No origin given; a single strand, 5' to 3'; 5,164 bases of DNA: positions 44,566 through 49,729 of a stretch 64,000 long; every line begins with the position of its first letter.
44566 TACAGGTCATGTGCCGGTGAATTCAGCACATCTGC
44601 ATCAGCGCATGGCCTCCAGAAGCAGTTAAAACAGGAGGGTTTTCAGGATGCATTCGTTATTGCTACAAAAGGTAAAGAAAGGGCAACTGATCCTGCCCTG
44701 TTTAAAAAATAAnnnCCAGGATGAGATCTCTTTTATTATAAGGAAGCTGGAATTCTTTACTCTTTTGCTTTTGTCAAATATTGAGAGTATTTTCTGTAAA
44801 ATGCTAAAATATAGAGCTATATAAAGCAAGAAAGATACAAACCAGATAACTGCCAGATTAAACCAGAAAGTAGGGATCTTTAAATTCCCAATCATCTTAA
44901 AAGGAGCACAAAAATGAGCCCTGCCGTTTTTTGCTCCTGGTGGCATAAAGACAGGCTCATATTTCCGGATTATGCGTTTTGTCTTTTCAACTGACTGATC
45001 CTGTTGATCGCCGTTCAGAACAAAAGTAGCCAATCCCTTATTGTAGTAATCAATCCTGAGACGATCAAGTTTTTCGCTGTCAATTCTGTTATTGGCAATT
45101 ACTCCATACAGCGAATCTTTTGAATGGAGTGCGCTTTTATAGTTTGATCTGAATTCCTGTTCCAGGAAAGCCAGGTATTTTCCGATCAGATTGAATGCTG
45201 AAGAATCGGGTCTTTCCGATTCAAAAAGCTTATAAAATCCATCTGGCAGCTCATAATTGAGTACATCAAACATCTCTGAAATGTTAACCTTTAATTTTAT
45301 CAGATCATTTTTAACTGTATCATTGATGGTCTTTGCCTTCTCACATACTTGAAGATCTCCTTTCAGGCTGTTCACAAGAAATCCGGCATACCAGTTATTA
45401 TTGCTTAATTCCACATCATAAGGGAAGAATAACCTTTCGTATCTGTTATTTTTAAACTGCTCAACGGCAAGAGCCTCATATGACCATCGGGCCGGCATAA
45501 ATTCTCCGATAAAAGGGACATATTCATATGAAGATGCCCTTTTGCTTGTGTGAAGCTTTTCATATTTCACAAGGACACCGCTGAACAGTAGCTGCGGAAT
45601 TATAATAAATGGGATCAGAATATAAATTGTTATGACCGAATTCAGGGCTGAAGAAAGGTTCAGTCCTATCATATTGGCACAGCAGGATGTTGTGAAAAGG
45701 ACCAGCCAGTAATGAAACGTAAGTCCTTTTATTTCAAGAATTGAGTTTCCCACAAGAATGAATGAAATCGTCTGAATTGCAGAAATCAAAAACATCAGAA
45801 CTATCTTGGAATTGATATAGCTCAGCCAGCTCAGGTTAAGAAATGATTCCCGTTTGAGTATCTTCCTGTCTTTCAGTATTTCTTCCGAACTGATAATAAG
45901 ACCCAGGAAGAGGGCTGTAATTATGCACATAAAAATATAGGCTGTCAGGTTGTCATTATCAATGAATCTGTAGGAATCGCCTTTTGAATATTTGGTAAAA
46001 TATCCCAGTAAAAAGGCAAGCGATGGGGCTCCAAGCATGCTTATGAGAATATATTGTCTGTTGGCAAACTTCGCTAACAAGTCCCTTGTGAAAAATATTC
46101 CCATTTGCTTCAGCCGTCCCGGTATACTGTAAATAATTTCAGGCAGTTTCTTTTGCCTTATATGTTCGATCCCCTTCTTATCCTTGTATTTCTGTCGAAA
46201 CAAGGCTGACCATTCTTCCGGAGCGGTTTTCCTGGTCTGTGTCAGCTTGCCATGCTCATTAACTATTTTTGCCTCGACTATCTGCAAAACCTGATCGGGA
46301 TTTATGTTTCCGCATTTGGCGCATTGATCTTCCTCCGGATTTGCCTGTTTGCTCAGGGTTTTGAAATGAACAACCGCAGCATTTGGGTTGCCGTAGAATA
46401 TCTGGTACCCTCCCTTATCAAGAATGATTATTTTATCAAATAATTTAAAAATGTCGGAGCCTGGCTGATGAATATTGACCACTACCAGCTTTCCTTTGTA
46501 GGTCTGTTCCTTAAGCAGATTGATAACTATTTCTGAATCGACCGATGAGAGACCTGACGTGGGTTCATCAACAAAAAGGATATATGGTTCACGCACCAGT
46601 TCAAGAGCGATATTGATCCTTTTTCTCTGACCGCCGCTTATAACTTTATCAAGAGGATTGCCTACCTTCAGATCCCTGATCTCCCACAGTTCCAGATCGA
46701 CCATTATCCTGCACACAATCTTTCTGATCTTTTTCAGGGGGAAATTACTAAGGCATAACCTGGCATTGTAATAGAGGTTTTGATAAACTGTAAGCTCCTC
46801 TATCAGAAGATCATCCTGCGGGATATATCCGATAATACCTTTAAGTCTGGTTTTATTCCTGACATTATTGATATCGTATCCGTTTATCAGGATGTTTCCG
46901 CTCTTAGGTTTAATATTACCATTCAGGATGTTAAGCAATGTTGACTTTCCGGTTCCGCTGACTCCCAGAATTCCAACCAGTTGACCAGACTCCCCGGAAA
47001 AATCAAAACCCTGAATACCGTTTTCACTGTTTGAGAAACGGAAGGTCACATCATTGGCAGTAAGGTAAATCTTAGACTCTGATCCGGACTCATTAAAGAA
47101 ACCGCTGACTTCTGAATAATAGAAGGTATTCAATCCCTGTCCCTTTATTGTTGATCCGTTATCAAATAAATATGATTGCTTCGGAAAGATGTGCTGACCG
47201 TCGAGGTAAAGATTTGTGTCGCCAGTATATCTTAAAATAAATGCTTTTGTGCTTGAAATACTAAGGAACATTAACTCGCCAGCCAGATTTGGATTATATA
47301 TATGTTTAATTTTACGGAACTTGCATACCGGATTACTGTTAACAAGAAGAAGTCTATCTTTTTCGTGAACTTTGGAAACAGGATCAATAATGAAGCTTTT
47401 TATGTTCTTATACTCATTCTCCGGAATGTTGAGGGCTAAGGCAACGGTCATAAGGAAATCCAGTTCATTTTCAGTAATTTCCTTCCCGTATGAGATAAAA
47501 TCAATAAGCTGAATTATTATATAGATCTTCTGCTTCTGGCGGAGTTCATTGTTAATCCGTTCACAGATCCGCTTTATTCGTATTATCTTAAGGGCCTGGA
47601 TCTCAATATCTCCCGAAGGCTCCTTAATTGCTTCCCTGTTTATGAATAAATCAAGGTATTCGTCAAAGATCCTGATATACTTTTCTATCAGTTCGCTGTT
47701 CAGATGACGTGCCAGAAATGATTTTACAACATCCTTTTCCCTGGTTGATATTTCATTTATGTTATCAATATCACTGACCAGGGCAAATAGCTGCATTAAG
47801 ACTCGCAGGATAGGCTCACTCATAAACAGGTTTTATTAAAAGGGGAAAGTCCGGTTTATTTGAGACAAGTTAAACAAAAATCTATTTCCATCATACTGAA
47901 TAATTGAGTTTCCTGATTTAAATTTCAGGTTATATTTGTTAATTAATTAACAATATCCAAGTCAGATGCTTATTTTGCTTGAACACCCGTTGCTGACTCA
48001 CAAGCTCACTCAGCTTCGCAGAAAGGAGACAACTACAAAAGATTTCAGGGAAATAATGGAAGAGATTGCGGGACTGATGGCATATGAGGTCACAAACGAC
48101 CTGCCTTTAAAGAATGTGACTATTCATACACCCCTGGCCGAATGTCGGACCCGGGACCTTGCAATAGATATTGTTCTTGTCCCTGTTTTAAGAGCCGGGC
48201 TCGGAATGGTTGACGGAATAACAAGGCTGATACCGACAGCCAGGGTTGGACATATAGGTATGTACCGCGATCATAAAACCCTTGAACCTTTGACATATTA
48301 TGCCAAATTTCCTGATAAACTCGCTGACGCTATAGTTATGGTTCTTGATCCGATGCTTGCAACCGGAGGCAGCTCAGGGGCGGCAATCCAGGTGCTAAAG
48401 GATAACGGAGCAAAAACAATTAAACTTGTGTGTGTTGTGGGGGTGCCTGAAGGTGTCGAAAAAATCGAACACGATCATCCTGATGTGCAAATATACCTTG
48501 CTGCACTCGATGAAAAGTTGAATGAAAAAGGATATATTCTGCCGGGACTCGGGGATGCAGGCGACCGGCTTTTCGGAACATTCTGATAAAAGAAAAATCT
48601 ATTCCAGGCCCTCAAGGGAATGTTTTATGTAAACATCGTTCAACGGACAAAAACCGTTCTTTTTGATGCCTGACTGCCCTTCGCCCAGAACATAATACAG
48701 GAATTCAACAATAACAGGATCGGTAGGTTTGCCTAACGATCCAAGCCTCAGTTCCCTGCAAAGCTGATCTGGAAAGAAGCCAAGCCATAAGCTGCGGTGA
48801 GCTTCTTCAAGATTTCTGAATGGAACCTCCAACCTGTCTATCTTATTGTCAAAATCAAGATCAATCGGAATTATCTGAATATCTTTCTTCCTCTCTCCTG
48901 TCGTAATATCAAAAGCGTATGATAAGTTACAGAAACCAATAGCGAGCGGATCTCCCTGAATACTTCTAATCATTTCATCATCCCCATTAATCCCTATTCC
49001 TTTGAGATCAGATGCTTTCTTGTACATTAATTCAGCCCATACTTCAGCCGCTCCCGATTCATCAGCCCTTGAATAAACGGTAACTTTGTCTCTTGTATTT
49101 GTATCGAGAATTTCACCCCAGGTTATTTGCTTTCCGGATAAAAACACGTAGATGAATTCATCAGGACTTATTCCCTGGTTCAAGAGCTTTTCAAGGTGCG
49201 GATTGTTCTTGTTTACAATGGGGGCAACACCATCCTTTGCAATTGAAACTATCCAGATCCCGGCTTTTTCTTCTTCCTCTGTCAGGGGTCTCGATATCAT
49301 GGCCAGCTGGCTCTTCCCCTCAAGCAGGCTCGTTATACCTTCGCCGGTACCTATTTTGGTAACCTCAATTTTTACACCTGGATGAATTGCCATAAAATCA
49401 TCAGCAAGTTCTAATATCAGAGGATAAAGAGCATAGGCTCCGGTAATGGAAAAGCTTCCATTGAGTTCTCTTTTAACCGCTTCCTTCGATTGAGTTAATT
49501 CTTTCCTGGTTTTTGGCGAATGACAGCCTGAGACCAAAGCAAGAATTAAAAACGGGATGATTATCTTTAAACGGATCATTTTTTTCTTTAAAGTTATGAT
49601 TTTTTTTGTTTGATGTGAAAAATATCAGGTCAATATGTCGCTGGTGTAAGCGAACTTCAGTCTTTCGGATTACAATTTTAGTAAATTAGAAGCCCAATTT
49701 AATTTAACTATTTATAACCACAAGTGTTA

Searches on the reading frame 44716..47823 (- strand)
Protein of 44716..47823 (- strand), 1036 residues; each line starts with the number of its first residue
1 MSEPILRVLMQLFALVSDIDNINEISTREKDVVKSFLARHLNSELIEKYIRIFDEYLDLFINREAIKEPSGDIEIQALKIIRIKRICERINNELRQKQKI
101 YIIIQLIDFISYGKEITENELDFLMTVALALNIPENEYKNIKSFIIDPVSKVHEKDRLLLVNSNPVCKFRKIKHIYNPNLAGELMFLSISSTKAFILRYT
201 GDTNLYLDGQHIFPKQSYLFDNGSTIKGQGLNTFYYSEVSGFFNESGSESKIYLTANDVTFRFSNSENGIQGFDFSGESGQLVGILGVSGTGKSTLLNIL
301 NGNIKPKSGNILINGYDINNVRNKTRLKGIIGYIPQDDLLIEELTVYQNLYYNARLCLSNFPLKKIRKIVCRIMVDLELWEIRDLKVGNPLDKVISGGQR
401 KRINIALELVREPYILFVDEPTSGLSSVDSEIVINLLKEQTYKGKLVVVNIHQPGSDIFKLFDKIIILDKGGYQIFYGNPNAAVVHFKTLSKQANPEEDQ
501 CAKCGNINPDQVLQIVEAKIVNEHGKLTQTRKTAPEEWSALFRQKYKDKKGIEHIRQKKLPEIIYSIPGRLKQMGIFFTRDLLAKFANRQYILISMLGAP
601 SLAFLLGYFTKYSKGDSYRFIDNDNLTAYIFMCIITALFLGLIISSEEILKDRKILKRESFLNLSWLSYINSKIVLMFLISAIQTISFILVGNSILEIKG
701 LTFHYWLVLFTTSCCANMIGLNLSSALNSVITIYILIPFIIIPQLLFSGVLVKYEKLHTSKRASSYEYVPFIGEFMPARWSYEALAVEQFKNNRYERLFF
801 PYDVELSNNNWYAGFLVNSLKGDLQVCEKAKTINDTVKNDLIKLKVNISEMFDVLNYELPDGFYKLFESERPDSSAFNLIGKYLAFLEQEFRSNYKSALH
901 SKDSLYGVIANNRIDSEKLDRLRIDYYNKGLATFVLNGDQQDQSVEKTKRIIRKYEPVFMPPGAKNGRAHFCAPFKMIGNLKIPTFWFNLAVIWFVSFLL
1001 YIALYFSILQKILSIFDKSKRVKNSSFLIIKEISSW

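Call 93: search_protein_families(library=pfam, proteins=[window:44716-47823:-], max_evalue=0.00001)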
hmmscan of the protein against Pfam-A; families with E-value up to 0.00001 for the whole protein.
window:44716-47823:- (1036 aa): 2 families
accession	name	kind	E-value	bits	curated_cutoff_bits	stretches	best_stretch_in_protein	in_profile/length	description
PF00005.33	ABC_tran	-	1.4e-29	103.9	25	1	271-423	2-137/137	ABC transporter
PF01061.29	ABC2_membrane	-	7.3e-19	68.6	26.9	1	573-787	2-208/211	ABC-2 type transporter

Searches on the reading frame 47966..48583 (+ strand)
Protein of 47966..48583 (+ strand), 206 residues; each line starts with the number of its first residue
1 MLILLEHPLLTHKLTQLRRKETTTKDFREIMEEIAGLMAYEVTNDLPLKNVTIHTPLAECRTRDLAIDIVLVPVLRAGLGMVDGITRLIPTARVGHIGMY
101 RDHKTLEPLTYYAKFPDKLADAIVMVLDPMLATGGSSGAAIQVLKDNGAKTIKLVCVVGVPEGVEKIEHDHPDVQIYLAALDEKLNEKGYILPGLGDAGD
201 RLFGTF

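Call 93: search_protein_families(library=pfam, proteins=[window:47966-48583:+], max_evalue=0.00001)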
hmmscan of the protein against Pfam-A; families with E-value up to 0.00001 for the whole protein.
window:47966-48583:+ (206 aa): 2 families
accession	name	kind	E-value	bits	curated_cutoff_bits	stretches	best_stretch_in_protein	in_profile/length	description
PF14681.12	UPRTase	-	4.4e-74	248.8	27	1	5-205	2-206/206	Uracil phosphoribosyltransferase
PF00156.33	Pribosyltran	-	1.9e-08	34.2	26.3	1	69-171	31-137/158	Phosphoribosyl transferase domain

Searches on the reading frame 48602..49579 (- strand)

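Call 93: search_protein_families(library=pfam, proteins=[window:48602-49579:-], max_evalue=0.00001)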
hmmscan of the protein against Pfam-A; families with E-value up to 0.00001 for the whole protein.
window:48602-49579:- (326 aa): 2 families
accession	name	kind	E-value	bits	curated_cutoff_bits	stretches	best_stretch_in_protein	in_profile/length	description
PF12849.12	PBP_like_2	-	2.8e-26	93.3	27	1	41-223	10-190/267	PBP superfamily domain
PF12727.12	PBP_like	-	5.6e-06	26.1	27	0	60-194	2-125/193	PBP superfamily domain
